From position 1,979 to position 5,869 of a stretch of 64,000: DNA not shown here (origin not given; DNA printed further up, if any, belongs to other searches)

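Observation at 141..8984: Coupled nuclease / orphan / Zn-ribbon DUF1156 methyltransferase / orphan / SNF2 helicase operon: candidate non-canonical methylation-linked defence system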

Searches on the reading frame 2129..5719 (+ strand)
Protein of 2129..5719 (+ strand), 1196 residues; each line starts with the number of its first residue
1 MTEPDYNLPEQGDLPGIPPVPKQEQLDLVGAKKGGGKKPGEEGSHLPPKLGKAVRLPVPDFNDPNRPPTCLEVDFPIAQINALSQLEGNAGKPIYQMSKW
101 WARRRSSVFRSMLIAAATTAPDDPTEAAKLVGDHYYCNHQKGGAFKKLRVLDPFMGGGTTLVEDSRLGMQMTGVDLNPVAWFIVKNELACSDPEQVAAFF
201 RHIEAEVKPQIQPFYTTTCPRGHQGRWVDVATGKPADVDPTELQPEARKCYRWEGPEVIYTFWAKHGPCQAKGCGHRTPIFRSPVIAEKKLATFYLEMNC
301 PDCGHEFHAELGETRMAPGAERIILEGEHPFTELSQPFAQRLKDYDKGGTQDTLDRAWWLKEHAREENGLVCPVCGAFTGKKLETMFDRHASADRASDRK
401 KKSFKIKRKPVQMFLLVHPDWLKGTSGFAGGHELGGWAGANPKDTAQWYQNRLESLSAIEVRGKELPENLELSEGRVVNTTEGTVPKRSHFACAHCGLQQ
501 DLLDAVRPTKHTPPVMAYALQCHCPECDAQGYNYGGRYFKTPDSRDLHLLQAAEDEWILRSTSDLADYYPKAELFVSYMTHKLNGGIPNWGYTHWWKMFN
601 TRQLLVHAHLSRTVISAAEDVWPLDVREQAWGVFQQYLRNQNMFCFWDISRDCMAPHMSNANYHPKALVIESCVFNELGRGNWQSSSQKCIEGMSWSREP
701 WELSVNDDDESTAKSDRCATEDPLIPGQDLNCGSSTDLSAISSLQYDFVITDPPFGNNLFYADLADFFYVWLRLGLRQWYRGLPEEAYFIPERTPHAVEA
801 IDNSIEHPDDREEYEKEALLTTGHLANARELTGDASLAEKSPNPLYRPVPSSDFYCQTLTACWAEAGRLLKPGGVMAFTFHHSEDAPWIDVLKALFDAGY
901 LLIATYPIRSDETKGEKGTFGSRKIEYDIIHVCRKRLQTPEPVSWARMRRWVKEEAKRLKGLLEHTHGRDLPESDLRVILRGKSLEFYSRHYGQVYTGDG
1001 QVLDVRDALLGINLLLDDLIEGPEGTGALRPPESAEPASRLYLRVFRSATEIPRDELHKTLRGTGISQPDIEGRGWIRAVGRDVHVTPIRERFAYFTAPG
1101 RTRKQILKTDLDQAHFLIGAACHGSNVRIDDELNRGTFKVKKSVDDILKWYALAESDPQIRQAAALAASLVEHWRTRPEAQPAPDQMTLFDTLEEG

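Call 3: search_protein_families(library=pfam, proteins=[window:2129-5719:+], max_evalue=0.01)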
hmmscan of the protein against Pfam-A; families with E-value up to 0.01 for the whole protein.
window:2129-5719:+ (1196 aa): 2 families
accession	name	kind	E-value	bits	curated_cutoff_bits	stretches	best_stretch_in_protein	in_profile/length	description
PF01555.25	N6_N4_Mtase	-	5.2e-06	27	26.7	0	150-178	185-213/221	DNA methylase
PF06634.17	DUF1156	-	3.6e-05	24.2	24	1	75-121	2-50/73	Protein of unknown function (DUF1156)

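Call 4: search_protein_families(library=padloc, proteins=[window:2129-5719:+], max_evalue=0.01)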
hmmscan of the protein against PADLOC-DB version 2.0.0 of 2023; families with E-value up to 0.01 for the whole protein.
window:2129-5719:+ (1196 aa): 29 families (the best 25 are shown)
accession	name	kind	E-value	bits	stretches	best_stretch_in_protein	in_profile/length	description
PDLC00660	HmaB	-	5.7e-30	101.9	3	582-783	408-605/967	DNA-adenine methylase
PDLC00661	HmaB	-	6.5e-29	98.4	3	885-1021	674-810/973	DNA-adenine methylase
PDLC02541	PglX|PglXI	-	5.6e-23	79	3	478-774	273-522/919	PglXI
PDLC03233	MTase_II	-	1.5e-18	64.7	3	852-944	561-651/731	Type II methyltransferase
PDLC03312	MTase_II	-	3.6e-16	56.1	3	732-772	1115-1155/1344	Type II methyltransferase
PDLC03352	MTase_II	-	8.1e-14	48.4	2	73-188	9-133/1023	Type II methyltransferase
PDLC02189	DUF1156_MTase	-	2e-12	44.1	1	744-773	545-574/944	-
PDLC03346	MTase_II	-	9.6e-10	34.8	2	855-935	657-736/1068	Type II methyltransferase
PDLC03325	MTase_II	-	4.9e-09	33.4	1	150-205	95-150/426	Type II methyltransferase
PDLC03314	MTase_II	-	1.2e-07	28.2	0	745-773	546-574/944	Type II methyltransferase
PDLC03322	MTase_II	-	1.8e-07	28.4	1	149-211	67-129/446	Type II methyltransferase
PDLC03224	MTase_II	-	1e-06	25.9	1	149-186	96-133/481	Type II methyltransferase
PDLC03364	MTase_II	-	2.1e-06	25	1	149-187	61-99/380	Type II methyltransferase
PDLC03377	MTase_II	-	4.8e-06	23.4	1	149-195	124-171/504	Type II methyltransferase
PDLC03249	MTase_II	-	1.1e-05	22.5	1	150-200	142-192/541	Type II methyltransferase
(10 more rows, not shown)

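Call 71: search_solved_structures(query=window:2129-5719:+, max_evalue=0.01)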
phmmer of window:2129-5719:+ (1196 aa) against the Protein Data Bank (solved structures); distinct sequences matched with E-value up to 0.01: 0.
